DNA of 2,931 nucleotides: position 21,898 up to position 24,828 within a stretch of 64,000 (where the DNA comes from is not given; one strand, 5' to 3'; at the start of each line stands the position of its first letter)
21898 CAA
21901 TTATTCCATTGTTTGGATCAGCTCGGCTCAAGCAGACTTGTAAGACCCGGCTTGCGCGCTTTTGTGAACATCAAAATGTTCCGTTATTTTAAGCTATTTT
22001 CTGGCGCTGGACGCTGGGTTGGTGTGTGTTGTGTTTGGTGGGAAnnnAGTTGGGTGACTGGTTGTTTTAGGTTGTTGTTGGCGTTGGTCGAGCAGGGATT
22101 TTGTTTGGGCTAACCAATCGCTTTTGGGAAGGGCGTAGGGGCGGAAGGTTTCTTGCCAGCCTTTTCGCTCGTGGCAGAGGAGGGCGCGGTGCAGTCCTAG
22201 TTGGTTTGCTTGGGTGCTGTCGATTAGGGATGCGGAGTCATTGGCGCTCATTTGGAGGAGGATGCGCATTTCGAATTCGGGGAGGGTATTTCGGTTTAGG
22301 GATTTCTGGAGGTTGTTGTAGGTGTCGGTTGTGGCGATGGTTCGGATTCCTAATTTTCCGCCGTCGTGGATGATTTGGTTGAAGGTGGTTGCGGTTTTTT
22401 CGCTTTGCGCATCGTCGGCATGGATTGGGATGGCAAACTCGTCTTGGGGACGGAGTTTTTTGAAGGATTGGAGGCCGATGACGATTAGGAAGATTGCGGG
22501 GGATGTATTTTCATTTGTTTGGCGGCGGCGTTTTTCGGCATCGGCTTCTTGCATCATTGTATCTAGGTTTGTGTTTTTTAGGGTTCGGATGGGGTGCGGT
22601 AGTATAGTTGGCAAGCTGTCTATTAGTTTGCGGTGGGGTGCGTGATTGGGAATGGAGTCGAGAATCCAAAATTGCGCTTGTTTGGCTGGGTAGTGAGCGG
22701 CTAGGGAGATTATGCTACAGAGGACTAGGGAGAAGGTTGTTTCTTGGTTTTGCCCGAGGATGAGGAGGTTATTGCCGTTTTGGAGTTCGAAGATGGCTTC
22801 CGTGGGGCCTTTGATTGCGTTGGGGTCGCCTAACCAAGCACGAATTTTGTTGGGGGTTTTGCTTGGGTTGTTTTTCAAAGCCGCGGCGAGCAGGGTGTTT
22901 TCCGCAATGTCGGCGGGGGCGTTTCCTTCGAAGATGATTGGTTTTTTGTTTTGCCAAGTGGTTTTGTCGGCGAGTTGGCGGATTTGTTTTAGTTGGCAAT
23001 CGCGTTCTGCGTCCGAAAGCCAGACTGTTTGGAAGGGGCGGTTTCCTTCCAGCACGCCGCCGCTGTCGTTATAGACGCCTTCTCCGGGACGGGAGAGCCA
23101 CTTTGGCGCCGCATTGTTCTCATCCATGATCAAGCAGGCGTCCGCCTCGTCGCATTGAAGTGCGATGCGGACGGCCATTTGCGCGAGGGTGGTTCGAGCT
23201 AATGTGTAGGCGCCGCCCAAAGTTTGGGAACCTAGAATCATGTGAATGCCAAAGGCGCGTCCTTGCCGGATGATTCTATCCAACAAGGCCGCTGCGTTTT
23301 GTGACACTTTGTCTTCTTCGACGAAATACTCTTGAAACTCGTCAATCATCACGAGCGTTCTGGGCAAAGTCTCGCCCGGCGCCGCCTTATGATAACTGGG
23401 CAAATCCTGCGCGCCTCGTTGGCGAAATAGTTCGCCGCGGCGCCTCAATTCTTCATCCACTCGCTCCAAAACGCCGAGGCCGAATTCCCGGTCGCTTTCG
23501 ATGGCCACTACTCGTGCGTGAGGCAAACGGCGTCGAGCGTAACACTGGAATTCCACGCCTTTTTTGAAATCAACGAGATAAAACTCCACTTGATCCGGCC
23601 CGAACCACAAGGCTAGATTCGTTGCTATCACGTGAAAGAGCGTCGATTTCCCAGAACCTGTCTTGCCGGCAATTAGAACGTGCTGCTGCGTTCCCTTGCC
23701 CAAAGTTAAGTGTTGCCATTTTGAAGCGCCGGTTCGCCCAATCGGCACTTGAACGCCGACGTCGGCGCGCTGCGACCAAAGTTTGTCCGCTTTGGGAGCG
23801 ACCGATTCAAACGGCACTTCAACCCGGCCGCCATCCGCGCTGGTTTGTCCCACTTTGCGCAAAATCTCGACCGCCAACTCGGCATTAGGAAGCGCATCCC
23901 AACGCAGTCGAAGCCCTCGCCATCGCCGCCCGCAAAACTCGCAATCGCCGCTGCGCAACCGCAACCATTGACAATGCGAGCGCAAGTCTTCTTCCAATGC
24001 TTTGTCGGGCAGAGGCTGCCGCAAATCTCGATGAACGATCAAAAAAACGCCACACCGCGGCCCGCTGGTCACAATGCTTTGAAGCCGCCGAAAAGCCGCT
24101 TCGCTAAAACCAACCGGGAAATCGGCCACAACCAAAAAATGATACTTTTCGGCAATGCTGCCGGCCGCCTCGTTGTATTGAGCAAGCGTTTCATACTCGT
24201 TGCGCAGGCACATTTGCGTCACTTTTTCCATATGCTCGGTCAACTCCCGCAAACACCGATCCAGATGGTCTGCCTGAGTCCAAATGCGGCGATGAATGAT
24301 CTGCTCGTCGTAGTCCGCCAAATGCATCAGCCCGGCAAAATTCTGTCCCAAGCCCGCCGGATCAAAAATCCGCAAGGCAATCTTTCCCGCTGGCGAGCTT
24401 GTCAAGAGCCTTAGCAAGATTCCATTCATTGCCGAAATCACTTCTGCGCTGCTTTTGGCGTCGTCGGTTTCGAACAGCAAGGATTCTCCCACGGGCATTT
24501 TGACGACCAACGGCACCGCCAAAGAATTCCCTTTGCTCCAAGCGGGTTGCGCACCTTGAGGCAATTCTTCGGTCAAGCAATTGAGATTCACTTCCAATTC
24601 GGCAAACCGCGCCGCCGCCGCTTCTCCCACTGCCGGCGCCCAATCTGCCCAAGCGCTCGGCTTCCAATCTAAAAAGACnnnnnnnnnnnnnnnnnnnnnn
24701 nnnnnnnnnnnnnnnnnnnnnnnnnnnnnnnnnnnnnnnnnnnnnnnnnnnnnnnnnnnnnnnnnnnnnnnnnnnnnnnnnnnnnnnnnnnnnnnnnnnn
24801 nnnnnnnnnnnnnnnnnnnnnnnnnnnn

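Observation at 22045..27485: Type VII secretion-like operon (EssC/EccC-type ATPase plus WXG100-like hairpin proteins) in a PVC-type diderm genome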

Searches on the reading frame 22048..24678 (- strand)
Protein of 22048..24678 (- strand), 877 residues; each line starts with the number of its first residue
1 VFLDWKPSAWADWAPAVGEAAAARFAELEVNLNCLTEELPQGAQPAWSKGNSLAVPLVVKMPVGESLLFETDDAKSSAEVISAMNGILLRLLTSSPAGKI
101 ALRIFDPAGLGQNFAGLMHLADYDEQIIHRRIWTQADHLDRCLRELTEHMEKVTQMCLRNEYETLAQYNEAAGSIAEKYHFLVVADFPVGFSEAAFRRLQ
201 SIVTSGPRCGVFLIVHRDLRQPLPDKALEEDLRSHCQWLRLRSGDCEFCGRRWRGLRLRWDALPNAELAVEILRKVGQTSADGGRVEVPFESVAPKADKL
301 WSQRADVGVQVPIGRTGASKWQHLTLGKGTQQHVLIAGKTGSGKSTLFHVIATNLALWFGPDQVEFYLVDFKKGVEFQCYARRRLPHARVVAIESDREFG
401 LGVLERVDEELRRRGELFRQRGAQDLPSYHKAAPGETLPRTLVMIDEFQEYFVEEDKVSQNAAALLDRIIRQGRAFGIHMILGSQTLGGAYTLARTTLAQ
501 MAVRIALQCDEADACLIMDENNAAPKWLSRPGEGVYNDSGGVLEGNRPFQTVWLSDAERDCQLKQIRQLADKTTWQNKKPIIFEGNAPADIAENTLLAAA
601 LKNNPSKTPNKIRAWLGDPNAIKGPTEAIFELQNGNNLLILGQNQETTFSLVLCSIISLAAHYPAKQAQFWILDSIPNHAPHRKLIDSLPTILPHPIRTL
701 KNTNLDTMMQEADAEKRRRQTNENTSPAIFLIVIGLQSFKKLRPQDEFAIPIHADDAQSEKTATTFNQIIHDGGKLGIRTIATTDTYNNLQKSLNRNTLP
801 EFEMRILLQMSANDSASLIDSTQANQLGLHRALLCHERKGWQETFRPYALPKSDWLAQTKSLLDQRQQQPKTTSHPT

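Call 22: find_homologous_proteins(query=window:22048-24678:-, max_evalue=1e-8)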
Query window:22048-24678:- (877 aa): 8000 proteins with E <= 1e-8 among 8000 candidates; the best 120 are listed.
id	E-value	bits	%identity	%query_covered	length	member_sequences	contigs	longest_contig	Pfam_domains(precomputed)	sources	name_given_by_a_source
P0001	0.0e+0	1982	98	100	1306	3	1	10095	PF01580.25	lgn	-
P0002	0.0e+0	1829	90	100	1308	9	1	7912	PF01580.25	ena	-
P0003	0.0e+0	1801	89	100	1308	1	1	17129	PF01580.25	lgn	-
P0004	0.0e+0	1791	89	100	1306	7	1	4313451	PF01580.25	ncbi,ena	-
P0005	0.0e+0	1714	85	100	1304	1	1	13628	PF01580.25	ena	-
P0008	0.0e+0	1711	86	100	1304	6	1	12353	PF01580.25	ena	-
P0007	0.0e+0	1701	84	100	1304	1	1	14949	PF01580.25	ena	-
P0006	0.0e+0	1681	83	100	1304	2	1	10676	PF01580.25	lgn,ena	-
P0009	0.0e+0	1672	83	99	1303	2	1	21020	PF01580.25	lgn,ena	-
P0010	0.0e+0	1636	81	99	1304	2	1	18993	PF01580.25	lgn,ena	-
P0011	0.0e+0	1423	72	99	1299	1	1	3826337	PF01580.25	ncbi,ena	-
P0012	0.0e+0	1317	66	99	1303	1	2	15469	PF01580.25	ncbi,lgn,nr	ncbi:MAG: DNA translocase FtsK [Verrucomicrobia subdivision 3 bacterium]|nr:DNA translocase FtsK [Li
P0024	0.0e+0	1218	62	98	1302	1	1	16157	PF01580.25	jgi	jgi:DNA segregation ATPase FtsK/SpoIIIE, S-DNA-T family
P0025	0.0e+0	1218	61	99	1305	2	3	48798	PF01580.25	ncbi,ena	-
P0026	0.0e+0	1215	61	98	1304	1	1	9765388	PF01580.25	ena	-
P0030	0.0e+0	1206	61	99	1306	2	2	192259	PF01580.25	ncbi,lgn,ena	-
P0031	0.0e+0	1187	60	99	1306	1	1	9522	PF01580.25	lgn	-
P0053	0.0e+0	1035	54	99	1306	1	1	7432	PF01580.25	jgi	jgi:DNA segregation ATPase FtsK/SpoIIIE, S-DNA-T family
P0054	0.0e+0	1033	53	100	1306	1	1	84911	PF01580.25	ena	-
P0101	0.0e+0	1021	53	98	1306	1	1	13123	PF01580.25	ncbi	-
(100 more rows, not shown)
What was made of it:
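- Tried and rejected: Searching residues 431-1306 gave 8000 of 8000 candidates at E<=1e-8 (call 22).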

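Call 25: find_related_loci(query=window:22048-24678:-, collection=genome_contigs, flank=8000)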
Query window:22048-24678:- (877 aa) in genome_contigs; peptide patterns used: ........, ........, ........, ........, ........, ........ (x = any residue, [..] = any of these).
62 stretches matched a pattern; 23 encode a relative of the query (tblastn E <= 1e-3); 22 distinct loci.
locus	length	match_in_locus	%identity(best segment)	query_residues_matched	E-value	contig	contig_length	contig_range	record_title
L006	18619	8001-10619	89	1-873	0e+0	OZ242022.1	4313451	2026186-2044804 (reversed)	MAG: Limisphaerales bacterium isolate ef39fcb1-bf04-4775-9bfc-b1aaebe32656 genome assembly, chromosome: 1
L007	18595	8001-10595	72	1-867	0e+0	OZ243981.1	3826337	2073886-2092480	MAG: uncultured Pedosphaera sp. isolate 3c3bcd29-09cb-4248-805a-399234c8352e genome assembly, chromosome: 1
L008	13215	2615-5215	66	1-872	0e+0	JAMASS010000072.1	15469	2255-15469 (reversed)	MAG: Limisphaerales bacterium isolate bin4_1_edit bin4_1_edit_72, whole genome shotgun sequence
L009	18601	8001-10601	87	2-868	0e+0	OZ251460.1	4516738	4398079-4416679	MAG: Limisphaerales bacterium isolate 2f8dc77b-15da-45c1-ae04-c50d9079170f genome assembly, chromosome: 1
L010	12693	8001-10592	61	8-873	0e+0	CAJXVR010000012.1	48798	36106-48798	MAG TPA_asm: uncultured Verrucomicrobia bacterium isolate SRR3933246_bin.8_MetaBAT_v2.12.1_MAG genome assembly, contig:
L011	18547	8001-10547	60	8-857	0e+0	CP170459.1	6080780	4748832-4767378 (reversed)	MAG: Verrucomicrobiota bacterium isolate tig00002468 chromosome, complete genome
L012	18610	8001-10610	58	2-874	0e+0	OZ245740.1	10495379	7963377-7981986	MAG: Limisphaerales bacterium isolate 18d4b110-818c-4cb3-93cd-e2494454740f genome assembly, chromosome: 1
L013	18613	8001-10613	56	5-877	0e+0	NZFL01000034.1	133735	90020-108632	MAG: Pedosphaera sp. isolate MED719 132849, whole genome shotgun sequence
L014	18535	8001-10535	57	13-863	0e+0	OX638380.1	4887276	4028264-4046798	MAG: uncultured Verrucomicrobiae bacterium isolate efd5e50e-5b6a-4a0f-a0a2-e496bae301b3 genome assembly, chromosome: 1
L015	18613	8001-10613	56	5-877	0e+0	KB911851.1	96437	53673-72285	Verrucomicrobia bacterium SCGC AAA164-E04 genomic scaffold AAA164E04DRAFT_scaffold_11.12, whole genome shotgun sequence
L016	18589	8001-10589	52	5-865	0e+0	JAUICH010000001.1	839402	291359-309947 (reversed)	MAG: Verrucomicrobiia bacterium isolate 7_bin.19 NODE_13_length_839402_cov_2.009729, whole genome shotgun sequence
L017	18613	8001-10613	56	5-877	0e+0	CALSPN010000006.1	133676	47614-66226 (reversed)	MAG: uncultured Verrucomicrobiae bacterium isolate C_MB218_1 genome assembly, contig: contig_23724_C_MB218, whole genome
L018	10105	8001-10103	58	5-706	0e+0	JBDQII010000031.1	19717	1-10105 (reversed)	MAG: Verrucomicrobiota bacterium isolate SFB_27D_18OOND_coas_83 k141_4986355_length_19717_cov_187.4228, whole genome sho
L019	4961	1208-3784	49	2-863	0e+0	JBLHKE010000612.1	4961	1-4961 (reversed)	MAG: Verrucomicrobiales bacterium isolate 3300054698_26 Ga0535670_0040636, whole genome shotgun sequence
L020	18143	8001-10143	65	22-857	0e+0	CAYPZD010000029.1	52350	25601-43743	MAG TPA_asm: uncultured Verrucomicrobiota bacterium isolate SRP134809_co1_472 genome assembly, contig: NODE_1078_length_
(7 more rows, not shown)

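Call 47: predict_structure(alignment_id=A1)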
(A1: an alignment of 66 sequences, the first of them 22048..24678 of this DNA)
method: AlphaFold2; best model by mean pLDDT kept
length: 877 residues; sequences in the alignment: 66
mean_pLDDT: 86.8   pTM: 0.74
mean pLDDT of the five models: 86.8, 86.7, 85.5, 83.2, 82.7
residues with pLDDT >= 90: 456; 70-90: 354; 50-70: 55; < 50: 12
segments of 3 or more residues with pLDDT < 50: 870-877
pLDDT, mean of each block of 10 residues (from residue 1): 80 80 89 72 53 85 84 93 94 88 95 93 84 93 92 80 85 81 95 93 92 95 88 91 80 84 91 90 74 91 92 83 91 91 91 96 94 80 91 85 93 94 90 88 94 87 93 92 82 77 89 82 79 87 86 92 93 80 82 91 84 89 86 83 93 95 91 90 90 91 88 92 88 94 69 56 90 90 94 87 94 91 85 90 91 93 76 43
secondary structure, 60 per line:
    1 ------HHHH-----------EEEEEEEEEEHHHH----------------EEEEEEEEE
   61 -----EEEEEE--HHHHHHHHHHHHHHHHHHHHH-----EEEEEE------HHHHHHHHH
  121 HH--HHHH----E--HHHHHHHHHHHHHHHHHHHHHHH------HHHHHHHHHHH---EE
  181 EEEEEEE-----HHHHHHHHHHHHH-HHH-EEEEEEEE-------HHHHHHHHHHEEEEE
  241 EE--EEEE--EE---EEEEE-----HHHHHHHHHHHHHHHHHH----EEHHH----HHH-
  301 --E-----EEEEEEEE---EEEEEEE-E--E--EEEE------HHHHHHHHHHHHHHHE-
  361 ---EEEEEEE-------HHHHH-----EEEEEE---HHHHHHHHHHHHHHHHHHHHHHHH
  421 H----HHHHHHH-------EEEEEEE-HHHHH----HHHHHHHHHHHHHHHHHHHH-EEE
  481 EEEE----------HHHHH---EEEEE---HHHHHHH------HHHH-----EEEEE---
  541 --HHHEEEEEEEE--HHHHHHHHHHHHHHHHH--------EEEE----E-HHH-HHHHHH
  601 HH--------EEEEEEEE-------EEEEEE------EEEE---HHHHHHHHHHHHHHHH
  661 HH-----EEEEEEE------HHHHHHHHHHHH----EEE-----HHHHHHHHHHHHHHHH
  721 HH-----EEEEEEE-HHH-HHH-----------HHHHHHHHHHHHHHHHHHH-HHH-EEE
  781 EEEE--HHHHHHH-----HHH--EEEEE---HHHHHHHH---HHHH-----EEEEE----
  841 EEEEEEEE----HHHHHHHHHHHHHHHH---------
elements in order (helices of 4 or more, strands of 3 or more residues): H7-10 E22-31 H32-35 E52-60 E66-71 H74-94 E100-105 H112-122 H125-128 H136-158 H165-175 E179-187 H193-205 E211-218 H226-235 E236-242 E245-248 E256-260 H266-283 E309-316 E320-326 E334-337 H344-358 E364-370 H378-382 E388-393 H397-421 H426-432 E440-446 H448-452 H457-476 E478-484 H495-499 E503-507 H511-517 H524-527 E533-537 E546-553 H556-572 E581-584 H595-602 E611-618 E626-631 E638-641 H645-662 E668-674 H681-692 E697-699 H705-722 E728-734 H754-772 E778-784 H787-793 E804-808 H812-819 H823-826 E832-836 E841-848 H853-868
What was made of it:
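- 23791..24588 (-): Module D1 (residues 460-725): degenerate FtsK-like module with no Walker A. The model shows an alpha/beta module (call 47).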

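Call 49: fold_search(model_id=the predicted structure, library=pdb)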
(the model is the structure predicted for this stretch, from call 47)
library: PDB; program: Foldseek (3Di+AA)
matches with E <= 10: 1612; with E <= 0.001: 352
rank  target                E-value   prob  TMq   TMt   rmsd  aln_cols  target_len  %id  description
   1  4nh0_A                8.5e-32  1.00  0.42  0.43  12.8       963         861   14  Cytoplasmic domain of the Thermomonospora curvata Type VII Secretion ATPase EccC (released 2015-02-11)
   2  4nh0_B                2.3e-31  1.00  0.41  0.42  12.8       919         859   16  Cytoplasmic domain of the Thermomonospora curvata Type VII Secretion ATPase EccC (released 2015-02-11)
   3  4n1a_A                2.5e-24  1.00  0.42  0.62   7.0       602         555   16  Thermomonospora curvata EccC (ATPases 2 and 3) in complex with a signal sequence peptide (released 2015-02-11)
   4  4n1a_C                1.5e-23  1.00  0.41  0.60   7.1       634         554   17  Thermomonospora curvata EccC (ATPases 2 and 3) in complex with a signal sequence peptide (released 2015-02-11)
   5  4n1a_B                2.6e-23  1.00  0.42  0.61   7.3       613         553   16  Thermomonospora curvata EccC (ATPases 2 and 3) in complex with a signal sequence peptide (released 2015-02-11)
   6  4lya                  4.9e-22  1.00  0.39  0.59   7.1       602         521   15  EssC (ATPases 2 and 3) from Geobacillus thermodenitrificans (SeMet) (released 2015-02-04)
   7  5fv0_A                1.5e-19  1.00  0.28  0.43  11.5       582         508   14  The cytoplasmic domain of EssC (released 2016-03-02)
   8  5fv0_B                1.8e-16  1.00  0.29  0.45  10.6       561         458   15  The cytoplasmic domain of EssC (released 2016-03-02)
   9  2ius_A                4.6e-16  1.00  0.29  0.62  10.9       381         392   19  E. coli FtsK motor domain (released 2006-08-29)
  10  6t8b_C                9.4e-16  1.00  0.29  0.61  10.2       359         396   20  FtsK motor domain with dsDNA, translocating state (released 2019-11-20)
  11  2ius_D                1.5e-15  1.00  0.29  0.61  10.9       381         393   19  E. coli FtsK motor domain (released 2006-08-29)
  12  2iut_A                2.3e-15  1.00  0.29  0.59  11.0       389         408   20  P. aeruginosa FtsK motor domain, dimeric (released 2006-08-29)
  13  6t8o_D                2.8e-15  1.00  0.29  0.62   3.3       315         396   22  Stalled FtsK motor domain bound to dsDNA end (released 2019-11-20)
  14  2ius_E                4.7e-15  1.00  0.29  0.64   8.7       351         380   19  E. coli FtsK motor domain (released 2006-08-29)
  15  6t8o_F                4.9e-15  1.00  0.29  0.61  13.3       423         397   19  Stalled FtsK motor domain bound to dsDNA end (released 2019-11-20)
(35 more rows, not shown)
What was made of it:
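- On T7SS in the minimal sense (EccC/EssC-type ATPase plus WXG100): The model superposes on EccC D1-D3 (call 49).
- The AlphaFold model (pLDDT 86.8, call 47) aligns over its full length to the EccC three-ATPase cytoplasmic domain at 8.5e-32 (call 49).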

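Call 54: search_dna_similar(query=window:22048-24678:-, collection=plasmids, mode=protein, max_evalue=1e-10, max_rows=25)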
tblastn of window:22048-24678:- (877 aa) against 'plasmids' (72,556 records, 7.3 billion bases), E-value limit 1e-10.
Records with a match: 36; places in all: 36; records where one place covers at least 80% of the query: 0.
Best place of each record, by identity: <60% 36.
By first word of the organism name: Mycobacterium 17; Streptomyces 5; Rhodococcus 2; Embleya 2; Rothia 2; Sphingopyxis 2; Caballeronia 1; Deinococcus 1; Helicobacter 1; Nonomuraea 1; and 2 more.
By predicted mobility (MOB-suite, as given by PLSDB): mobilizable 21; non-mobilizable 14; conjugative 1.
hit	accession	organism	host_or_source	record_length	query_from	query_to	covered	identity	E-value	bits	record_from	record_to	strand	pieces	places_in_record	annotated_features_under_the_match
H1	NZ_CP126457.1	Rhodococcus sp. AH-ZY2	single cell,soil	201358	54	815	77%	31.2%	1e-58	306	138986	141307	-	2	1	FtsK/SpoIIIE domain-containing protein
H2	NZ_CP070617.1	Rhodococcus pseudokoreensis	cell culture,rhizosphere of apple ...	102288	53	749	79%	27.8%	2e-47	191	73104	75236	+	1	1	FtsK/SpoIIIE domain-containing protein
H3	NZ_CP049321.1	Caballeronia sp. SBC2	whole organism,soil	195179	42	588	62%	29.1%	8e-49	196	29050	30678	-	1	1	FtsK/SpoIIIE domain-containing protein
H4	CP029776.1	Deinococcus actinosclerus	mixed culture,wastewater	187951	104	601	57%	28.9%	8e-41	171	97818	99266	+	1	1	DNA translocase FtsK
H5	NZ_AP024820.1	Helicobacter sp. NHP19-012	Felis catus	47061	88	540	52%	29.4%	2e-39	166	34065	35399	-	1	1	FtsK/SpoIIIE domain-containing protein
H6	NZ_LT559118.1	Nonomuraea gerenzanensis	-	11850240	161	540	43%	29.5%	1e-16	93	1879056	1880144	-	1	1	none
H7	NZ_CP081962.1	Curtobacterium sp. TC1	Medicago sativa,cell culture,seed ...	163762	201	532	38%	27.8%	3e-15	89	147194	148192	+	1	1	FtsK/SpoIIIE domain-containing protein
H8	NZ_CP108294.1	Streptomyces sp. NBC_00028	-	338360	333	594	30%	31.0%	1e-13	83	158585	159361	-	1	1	FtsK/SpoIIIE domain-containing protein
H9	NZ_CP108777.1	Embleya sp. NBC_00896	-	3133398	333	551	25%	34.2%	9e-15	87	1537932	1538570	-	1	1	none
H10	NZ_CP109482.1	Streptomyces sp. NBC_01450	-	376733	333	552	25%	33.8%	1e-12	80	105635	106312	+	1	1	FtsK/SpoIIIE domain-containing protein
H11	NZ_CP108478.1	Streptomyces mirabilis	-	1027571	300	544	28%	30.2%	4e-11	75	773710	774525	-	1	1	record has no annotation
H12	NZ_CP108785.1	Embleya sp. NBC_00888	-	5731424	333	559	26%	32.3%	6e-12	78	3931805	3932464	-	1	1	none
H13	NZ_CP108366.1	Streptomyces sp. NBC_01340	-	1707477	333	532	23%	35.6%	9e-11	74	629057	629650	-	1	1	none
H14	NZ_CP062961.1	Rothia terrae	culture,dirt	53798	296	519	26%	31.4%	2e-14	86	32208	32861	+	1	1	FtsK/SpoIIIE domain-containing protein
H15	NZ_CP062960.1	Rothia terrae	culture,dirt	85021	296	519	26%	31.4%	2e-14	86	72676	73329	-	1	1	FtsK/SpoIIIE domain-containing protein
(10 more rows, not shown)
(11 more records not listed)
